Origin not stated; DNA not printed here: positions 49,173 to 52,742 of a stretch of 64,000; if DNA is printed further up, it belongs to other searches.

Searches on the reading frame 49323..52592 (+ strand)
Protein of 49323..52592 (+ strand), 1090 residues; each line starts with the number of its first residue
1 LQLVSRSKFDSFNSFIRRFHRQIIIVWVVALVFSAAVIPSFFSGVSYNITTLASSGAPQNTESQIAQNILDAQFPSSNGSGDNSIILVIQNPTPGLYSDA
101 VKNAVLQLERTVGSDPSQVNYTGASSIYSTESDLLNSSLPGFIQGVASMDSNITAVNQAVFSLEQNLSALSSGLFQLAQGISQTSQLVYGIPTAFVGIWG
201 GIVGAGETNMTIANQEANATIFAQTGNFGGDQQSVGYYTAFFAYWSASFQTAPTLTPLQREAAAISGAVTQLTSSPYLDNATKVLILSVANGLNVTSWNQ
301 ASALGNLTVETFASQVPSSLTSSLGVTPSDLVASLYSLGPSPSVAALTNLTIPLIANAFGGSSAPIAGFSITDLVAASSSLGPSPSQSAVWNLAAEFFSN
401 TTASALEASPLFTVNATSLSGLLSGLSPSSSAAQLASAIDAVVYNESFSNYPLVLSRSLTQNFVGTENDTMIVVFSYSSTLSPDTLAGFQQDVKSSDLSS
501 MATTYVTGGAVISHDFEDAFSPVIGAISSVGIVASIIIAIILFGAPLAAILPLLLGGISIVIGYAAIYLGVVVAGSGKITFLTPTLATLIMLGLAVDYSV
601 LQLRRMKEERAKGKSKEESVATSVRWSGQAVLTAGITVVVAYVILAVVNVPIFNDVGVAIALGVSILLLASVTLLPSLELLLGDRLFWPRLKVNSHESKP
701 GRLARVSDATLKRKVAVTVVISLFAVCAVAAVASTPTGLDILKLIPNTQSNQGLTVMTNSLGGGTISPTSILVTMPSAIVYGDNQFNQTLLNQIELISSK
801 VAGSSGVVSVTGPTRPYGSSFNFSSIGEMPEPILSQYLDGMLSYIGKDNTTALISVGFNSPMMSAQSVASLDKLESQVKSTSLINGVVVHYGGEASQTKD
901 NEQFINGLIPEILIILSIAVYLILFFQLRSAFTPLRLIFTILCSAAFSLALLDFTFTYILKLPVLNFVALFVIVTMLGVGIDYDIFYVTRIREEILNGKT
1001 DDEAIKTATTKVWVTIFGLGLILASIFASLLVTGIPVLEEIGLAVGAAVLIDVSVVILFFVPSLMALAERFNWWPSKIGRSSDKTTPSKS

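Call 48: search_protein_families(library=pfam, proteins=[window:49323-52592:+], max_evalue=0.00001)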
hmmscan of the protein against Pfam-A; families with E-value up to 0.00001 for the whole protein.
window:49323-52592:+ (1090 aa): 1 family
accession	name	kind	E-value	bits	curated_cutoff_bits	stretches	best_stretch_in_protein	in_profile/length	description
PF03176.21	MMPL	-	2.1e-77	260.8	20.5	2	474-693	91-314/333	MMPL family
